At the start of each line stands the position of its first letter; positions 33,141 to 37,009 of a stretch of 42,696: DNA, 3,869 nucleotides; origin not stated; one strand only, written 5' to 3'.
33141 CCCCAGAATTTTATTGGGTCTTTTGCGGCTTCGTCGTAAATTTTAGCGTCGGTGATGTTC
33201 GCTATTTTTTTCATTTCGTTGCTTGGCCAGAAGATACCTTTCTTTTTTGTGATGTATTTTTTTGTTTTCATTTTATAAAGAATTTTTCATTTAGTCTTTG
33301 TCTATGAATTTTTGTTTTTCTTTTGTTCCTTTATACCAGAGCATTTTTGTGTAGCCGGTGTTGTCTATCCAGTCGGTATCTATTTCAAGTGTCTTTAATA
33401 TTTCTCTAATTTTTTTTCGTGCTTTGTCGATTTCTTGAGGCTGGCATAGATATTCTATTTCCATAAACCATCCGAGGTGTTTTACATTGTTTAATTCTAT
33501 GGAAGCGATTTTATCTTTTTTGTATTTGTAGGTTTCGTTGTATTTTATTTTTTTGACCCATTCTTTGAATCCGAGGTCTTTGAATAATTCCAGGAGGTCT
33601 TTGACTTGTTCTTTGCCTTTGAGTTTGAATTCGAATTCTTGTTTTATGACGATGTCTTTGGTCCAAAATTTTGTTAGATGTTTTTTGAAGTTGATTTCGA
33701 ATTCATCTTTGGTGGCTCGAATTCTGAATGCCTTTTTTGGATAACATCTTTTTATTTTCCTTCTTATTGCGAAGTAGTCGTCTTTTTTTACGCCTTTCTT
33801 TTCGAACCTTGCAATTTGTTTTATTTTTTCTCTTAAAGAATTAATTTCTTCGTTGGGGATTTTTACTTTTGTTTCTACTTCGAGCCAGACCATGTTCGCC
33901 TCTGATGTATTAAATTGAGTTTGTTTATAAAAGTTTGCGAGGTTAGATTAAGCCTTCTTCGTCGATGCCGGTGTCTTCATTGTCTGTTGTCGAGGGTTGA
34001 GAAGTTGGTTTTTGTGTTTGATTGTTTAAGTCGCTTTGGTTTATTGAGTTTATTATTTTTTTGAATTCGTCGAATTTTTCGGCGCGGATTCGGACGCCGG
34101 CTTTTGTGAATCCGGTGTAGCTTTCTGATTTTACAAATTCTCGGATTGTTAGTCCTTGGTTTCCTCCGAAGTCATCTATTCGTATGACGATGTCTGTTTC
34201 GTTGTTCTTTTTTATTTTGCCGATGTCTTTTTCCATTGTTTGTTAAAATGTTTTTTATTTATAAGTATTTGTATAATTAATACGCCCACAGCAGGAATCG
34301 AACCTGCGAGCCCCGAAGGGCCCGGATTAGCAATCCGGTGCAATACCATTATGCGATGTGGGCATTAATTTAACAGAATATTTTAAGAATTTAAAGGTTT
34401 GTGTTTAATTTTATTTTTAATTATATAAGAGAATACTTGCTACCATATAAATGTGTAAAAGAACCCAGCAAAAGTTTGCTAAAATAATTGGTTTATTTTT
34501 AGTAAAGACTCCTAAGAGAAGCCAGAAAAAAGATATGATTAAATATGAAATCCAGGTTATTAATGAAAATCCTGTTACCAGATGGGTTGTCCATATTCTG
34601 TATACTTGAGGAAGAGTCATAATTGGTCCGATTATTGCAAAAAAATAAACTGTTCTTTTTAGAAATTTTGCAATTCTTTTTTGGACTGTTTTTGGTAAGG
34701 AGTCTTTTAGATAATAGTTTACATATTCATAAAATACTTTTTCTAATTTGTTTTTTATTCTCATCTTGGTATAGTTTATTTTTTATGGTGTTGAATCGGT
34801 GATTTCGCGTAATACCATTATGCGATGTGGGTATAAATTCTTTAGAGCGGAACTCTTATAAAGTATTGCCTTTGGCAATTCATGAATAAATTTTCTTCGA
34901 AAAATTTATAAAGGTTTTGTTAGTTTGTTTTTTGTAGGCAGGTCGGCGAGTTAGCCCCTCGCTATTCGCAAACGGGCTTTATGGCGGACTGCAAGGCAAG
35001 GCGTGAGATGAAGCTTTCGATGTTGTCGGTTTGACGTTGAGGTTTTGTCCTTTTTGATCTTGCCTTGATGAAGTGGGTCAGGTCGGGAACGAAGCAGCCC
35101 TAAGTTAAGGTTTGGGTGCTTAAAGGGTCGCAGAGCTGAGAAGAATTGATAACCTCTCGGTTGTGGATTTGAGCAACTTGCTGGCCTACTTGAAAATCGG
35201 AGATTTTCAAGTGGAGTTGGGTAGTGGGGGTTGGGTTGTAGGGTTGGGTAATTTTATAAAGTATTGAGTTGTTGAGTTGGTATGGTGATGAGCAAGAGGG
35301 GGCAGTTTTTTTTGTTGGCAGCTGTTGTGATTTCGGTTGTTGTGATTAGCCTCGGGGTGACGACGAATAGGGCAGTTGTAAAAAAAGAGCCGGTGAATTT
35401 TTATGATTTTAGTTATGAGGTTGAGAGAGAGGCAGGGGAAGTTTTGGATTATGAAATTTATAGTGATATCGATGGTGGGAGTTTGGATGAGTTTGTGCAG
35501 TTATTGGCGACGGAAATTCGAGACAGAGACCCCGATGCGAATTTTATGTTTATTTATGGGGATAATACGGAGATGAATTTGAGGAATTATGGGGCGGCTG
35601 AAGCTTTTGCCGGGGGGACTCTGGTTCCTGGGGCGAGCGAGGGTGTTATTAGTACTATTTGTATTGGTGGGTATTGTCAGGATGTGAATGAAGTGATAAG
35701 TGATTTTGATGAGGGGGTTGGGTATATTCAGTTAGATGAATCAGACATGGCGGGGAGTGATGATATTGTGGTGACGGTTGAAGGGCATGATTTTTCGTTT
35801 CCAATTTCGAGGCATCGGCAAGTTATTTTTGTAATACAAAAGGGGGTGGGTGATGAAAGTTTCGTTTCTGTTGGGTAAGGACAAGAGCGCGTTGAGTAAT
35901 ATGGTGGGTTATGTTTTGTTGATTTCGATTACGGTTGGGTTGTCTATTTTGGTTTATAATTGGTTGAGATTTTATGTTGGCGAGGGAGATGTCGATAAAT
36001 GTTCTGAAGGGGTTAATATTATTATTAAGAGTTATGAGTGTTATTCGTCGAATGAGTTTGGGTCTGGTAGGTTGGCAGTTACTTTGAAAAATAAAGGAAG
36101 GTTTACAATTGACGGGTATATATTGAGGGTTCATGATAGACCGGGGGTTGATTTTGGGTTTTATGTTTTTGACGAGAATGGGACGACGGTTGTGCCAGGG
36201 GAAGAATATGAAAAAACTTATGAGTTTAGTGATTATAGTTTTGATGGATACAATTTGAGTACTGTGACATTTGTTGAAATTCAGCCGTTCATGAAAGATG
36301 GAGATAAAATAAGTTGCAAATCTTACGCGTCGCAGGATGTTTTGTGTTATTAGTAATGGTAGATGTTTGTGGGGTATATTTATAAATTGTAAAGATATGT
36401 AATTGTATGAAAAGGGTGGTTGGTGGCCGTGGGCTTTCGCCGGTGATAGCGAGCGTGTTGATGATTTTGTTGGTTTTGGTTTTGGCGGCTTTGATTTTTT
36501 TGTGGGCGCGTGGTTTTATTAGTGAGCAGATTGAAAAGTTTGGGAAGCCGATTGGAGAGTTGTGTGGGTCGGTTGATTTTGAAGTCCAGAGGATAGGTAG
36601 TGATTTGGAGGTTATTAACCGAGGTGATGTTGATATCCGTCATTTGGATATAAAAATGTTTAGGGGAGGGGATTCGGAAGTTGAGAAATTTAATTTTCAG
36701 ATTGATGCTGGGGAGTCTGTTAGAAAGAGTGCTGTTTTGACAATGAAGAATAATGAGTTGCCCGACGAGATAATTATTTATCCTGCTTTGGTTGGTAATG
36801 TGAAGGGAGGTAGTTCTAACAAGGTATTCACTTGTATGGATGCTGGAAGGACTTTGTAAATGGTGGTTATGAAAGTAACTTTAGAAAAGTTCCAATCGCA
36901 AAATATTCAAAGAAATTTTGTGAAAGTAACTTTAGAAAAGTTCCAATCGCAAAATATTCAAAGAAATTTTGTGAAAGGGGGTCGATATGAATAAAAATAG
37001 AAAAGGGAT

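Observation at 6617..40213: Strand-polarised fold-back plus 7-nt tandem-array insertions sit in-frame inside ten genes, most of them conserved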

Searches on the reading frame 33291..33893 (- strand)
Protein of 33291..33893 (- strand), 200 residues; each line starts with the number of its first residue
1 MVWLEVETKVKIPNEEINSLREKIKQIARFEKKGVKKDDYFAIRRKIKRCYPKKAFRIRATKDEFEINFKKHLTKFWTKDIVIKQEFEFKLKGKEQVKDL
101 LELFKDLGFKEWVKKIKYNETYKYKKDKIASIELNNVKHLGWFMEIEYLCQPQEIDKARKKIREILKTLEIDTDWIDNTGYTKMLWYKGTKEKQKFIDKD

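Call 38: search_protein_families(library=pfam, proteins=[window:33291-33893:-], max_evalue=0.001)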
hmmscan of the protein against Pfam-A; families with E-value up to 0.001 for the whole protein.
window:33291-33893:- (200 aa): 1 family
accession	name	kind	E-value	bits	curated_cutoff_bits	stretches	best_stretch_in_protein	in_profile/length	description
PF01928.26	CYTH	-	1.8e-09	38.1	23.2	1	5-173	3-171/179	CYTH domain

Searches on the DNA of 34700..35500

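Call 65: search_rna_families(source=window, start=34700, end=35500, threshold=evalue, max_evalue=0.01, show_alignments=2)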
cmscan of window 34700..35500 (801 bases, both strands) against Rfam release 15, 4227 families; matches with E-value up to 0.01: 1.
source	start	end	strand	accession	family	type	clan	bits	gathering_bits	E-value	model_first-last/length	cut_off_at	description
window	34932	35191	+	RF01857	Archaea_SRP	Gene;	CL00003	84.8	96.5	2.2e-19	1-317/317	no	Archaeal signal recognition particle RNA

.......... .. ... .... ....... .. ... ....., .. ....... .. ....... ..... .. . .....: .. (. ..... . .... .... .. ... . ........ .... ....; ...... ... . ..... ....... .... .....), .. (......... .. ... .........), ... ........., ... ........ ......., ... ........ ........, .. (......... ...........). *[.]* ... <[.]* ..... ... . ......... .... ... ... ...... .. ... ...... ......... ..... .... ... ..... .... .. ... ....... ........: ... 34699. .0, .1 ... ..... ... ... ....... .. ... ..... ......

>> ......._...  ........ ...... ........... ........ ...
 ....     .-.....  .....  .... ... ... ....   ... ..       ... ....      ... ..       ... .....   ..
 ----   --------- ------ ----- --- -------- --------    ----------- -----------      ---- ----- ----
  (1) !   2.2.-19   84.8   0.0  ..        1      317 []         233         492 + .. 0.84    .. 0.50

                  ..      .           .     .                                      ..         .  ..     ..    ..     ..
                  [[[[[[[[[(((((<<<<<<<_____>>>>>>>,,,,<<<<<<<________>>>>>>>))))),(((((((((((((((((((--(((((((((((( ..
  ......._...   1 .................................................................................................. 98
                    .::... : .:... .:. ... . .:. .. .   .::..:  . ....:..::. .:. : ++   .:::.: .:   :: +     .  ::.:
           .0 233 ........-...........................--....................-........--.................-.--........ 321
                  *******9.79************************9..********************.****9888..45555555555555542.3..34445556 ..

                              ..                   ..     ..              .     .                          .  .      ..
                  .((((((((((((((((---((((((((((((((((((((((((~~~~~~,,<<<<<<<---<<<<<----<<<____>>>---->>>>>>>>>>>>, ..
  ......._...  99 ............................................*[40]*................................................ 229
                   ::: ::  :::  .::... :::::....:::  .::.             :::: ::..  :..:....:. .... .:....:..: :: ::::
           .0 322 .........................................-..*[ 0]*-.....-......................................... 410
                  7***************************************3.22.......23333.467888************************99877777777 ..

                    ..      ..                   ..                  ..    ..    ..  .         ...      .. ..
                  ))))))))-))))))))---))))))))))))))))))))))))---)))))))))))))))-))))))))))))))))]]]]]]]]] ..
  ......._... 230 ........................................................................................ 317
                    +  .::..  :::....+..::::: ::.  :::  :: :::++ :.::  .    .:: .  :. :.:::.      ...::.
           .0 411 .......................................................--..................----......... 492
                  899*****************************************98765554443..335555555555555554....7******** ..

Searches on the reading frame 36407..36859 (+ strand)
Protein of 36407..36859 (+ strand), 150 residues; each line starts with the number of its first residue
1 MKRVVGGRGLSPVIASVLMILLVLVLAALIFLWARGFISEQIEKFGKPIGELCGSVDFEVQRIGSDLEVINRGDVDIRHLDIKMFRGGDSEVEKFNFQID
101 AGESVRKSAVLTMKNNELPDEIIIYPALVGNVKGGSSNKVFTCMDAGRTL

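Call 38: search_protein_families(library=pfam, proteins=[window:36407-36859:+], max_evalue=0.001)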
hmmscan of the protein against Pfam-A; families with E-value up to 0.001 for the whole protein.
window:36407-36859:+ (150 aa): 1 family
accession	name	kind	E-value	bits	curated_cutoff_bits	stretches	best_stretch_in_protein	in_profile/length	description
PF07790.16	Pilin_N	-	0.00013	23.2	25.2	1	8-39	1-31/78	Archaeal Type IV pilin, N-terminal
